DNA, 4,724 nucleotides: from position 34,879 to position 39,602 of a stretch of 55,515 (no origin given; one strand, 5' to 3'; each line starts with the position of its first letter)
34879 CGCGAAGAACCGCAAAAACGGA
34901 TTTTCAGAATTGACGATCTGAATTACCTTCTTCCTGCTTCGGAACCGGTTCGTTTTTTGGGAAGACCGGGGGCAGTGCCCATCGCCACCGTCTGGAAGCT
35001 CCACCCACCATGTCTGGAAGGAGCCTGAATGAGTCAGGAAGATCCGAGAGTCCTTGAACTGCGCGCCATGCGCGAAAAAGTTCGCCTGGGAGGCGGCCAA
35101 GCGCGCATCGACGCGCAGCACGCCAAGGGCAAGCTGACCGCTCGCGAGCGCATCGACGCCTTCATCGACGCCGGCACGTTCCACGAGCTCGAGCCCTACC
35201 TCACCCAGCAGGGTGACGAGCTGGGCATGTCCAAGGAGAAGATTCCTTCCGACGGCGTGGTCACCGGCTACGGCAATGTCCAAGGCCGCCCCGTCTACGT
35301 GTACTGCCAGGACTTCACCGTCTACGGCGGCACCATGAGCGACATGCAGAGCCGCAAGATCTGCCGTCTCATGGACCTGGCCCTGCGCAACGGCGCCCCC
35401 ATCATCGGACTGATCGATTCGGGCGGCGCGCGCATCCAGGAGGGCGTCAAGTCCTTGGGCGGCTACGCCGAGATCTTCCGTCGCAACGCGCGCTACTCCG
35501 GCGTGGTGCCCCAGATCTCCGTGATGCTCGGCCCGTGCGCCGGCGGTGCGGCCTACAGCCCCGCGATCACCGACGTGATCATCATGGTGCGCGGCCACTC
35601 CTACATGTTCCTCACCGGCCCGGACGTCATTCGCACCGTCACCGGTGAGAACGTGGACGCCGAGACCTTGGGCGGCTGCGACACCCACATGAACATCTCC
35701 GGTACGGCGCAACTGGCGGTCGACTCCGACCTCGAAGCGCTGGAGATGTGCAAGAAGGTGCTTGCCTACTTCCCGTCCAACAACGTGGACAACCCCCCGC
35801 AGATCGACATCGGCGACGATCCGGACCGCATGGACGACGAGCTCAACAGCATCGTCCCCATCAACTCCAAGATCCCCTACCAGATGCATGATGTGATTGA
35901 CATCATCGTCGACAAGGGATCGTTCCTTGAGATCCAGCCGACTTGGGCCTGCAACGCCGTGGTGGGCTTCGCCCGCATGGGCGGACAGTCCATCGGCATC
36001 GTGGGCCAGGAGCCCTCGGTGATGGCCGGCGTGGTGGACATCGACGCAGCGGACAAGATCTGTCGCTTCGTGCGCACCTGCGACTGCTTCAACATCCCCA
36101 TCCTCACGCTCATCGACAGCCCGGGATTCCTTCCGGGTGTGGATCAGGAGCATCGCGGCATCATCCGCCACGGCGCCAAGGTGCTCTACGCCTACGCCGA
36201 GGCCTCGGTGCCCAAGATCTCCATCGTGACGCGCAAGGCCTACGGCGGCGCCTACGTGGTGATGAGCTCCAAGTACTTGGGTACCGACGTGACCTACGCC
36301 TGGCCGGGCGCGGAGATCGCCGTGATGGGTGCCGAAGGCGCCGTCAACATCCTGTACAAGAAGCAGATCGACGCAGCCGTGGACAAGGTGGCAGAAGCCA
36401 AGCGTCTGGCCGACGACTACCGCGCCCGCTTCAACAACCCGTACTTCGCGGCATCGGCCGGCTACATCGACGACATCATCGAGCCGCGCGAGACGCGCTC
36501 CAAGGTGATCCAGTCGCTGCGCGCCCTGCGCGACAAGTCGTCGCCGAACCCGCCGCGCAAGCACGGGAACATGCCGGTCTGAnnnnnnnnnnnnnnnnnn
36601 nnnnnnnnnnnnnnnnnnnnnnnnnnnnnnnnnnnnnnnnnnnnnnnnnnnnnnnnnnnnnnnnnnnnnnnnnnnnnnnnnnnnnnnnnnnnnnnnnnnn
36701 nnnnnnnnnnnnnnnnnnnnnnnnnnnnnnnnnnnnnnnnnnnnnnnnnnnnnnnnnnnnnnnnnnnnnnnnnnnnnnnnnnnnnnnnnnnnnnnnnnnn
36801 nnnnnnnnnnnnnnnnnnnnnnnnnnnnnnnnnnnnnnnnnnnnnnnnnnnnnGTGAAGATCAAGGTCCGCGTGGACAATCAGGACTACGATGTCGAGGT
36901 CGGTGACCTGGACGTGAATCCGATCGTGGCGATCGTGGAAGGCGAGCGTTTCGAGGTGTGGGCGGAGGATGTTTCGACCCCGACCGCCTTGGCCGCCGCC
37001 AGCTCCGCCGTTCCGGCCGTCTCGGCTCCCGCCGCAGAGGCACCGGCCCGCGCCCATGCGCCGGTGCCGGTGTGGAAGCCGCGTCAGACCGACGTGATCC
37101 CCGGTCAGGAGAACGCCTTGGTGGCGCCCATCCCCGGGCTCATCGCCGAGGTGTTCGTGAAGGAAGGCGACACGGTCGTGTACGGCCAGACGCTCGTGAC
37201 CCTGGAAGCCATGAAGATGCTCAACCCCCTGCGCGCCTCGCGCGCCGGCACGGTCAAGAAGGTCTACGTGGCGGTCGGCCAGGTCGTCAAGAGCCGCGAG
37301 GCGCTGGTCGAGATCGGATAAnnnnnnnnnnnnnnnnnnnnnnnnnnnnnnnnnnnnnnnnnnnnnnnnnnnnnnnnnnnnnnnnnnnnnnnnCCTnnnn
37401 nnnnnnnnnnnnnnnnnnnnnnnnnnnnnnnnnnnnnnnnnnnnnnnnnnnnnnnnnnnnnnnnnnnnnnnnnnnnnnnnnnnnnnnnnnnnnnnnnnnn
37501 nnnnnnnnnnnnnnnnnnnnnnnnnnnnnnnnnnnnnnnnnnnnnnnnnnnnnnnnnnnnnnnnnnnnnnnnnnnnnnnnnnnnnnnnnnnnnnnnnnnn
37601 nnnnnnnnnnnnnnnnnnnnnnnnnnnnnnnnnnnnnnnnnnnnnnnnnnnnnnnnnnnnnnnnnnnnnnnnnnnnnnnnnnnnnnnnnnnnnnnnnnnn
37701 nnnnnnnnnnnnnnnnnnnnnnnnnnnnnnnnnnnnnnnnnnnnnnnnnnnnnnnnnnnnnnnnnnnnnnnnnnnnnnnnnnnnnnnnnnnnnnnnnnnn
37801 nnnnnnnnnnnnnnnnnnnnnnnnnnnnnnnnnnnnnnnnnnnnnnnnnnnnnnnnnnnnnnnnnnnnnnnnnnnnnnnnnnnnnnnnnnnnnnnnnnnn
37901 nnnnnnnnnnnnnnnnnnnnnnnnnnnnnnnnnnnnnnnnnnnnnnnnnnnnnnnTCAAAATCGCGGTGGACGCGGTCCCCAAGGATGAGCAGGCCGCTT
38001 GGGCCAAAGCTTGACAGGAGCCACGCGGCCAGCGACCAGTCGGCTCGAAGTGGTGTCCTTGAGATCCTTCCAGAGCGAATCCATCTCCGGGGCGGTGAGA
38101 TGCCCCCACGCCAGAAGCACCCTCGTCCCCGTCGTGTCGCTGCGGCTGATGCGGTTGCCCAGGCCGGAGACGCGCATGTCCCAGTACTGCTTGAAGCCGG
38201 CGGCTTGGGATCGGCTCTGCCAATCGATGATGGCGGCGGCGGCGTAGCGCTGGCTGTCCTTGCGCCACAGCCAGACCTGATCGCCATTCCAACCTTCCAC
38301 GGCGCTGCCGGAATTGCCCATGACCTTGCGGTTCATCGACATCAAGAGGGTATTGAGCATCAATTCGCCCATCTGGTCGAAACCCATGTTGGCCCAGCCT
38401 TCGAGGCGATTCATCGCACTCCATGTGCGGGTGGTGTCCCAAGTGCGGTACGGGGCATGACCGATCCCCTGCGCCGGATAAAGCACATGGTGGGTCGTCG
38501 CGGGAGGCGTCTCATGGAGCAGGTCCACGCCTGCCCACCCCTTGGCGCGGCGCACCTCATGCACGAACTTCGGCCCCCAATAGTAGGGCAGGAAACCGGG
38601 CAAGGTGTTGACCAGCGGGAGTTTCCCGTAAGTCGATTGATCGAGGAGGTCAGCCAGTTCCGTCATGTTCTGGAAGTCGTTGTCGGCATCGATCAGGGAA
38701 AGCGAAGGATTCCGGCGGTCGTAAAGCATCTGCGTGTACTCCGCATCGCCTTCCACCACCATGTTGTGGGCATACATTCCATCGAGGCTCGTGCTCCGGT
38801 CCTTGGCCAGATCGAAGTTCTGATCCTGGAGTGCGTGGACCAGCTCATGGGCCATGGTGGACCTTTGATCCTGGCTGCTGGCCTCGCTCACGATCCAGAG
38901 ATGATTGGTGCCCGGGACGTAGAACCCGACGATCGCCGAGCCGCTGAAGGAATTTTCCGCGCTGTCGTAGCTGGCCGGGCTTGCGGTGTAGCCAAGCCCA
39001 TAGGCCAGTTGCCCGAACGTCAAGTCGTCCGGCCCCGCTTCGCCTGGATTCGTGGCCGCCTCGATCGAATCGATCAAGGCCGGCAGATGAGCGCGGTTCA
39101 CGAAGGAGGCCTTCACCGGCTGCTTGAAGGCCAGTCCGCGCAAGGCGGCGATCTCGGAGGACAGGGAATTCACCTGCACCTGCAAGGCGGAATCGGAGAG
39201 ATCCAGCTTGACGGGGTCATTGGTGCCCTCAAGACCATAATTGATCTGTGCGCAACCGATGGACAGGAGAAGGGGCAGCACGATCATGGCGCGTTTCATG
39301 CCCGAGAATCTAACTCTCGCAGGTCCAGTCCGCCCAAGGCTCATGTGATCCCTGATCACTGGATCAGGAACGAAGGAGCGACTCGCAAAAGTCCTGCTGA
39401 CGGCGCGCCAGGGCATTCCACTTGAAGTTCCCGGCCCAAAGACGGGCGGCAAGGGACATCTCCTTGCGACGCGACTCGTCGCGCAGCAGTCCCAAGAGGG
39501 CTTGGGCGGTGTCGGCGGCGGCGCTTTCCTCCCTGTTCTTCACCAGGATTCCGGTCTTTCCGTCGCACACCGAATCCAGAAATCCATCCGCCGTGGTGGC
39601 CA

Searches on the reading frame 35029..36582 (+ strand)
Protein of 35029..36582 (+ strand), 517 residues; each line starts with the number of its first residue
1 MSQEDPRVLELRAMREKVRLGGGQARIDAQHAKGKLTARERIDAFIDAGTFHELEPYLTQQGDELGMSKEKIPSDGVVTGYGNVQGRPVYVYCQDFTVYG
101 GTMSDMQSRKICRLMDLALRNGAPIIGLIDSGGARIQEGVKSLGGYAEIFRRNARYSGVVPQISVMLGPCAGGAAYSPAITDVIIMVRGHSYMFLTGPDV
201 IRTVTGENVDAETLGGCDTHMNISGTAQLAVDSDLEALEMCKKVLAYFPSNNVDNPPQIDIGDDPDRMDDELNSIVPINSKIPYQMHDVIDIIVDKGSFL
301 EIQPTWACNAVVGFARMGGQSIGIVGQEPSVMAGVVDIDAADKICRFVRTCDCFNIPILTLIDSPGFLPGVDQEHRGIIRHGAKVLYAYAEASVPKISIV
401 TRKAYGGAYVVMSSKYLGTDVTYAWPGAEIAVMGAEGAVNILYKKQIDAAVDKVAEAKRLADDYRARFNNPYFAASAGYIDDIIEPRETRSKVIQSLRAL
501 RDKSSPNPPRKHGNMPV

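Call 9: search_protein_families(library=pfam, proteins=[window:35029-36582:+], max_evalue=0.01)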
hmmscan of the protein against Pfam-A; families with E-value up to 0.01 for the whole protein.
window:35029-36582:+ (517 aa): 3 families
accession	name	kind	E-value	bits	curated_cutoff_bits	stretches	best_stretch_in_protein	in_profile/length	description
PF01039.27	Carboxyl_trans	-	2e-185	617.6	22.3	1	30-515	2-493/493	Carboxyl transferase domain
PF03255.19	ACCA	-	1.3e-18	67.7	23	2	342-458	134-244/310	Acetyl co-enzyme A carboxylase carboxyltransferase-like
PF06833.16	MdcE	-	6e-05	23.3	32.7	1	355-461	27-132/196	Malonate decarboxylase gamma subunit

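Call 11: find_encoding_contigs(protein=window:35029-36582:+, flank=10000, max_places=6)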
Protein window:35029-36582:+ (517 aa): no gene with exactly this product is on record in the collection.

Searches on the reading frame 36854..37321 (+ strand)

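Call 9: search_protein_families(library=pfam, proteins=[window:36854-37321:+], max_evalue=0.01)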
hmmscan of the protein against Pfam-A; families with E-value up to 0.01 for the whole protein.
window:36854-37321:+ (155 aa): 5 families
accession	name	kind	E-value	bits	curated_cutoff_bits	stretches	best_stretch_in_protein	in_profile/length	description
PF00364.28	Biotin_lipoyl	-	1.1e-15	57.6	22.1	1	95-154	15-73/73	Biotin-requiring enzyme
PF13533.13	Biotin_lipoyl_2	-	3.7e-10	39.8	29.8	1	91-118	5-32/32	Biotin-lipoyl like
PF13437.12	HlyD_3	-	1.1e-05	26.6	22.2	0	126-154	2-30/106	HlyD family secretion protein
PF16576.10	HlyD_D23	-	0.00021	21.1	30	0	89-120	111-142/214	Barrel-sandwich domain of CusB or HlyD membrane-fusion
PF13375.12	RnfC_N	-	0.00034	21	25.6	1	95-141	39-84/101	RnfC Barrel sandwich hybrid domain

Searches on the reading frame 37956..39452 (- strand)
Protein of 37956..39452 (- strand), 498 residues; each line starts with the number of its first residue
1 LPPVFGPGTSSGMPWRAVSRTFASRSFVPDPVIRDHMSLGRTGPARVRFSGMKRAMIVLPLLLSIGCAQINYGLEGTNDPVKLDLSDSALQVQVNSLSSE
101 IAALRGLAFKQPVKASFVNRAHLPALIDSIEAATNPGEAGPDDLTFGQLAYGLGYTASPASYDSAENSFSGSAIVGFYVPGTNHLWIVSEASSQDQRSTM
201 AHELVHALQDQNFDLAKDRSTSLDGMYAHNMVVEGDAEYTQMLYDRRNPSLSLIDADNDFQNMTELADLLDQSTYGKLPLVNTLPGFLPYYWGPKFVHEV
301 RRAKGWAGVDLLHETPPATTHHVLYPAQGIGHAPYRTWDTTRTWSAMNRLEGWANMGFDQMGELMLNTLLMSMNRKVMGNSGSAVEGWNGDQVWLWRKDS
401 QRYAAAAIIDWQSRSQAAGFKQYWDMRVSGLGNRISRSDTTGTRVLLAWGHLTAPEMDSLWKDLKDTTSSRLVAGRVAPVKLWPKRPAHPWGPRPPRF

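Call 53: search_protein_families(library=pfam, proteins=[window:37956-39452:-], max_evalue=0.001)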
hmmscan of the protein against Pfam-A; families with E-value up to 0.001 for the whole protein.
window:37956-39452:- (498 aa): 2 families
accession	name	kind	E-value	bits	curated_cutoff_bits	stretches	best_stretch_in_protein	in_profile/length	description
PF20573.4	DUF6782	-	4.9e-06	26.4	27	1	175-243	69-136/241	Putative metallopeptidase family (DUF6782)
PF06114.19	Peptidase_M78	-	0.00076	19.7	22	0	169-212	13-58/123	IrrE N-terminal-like domain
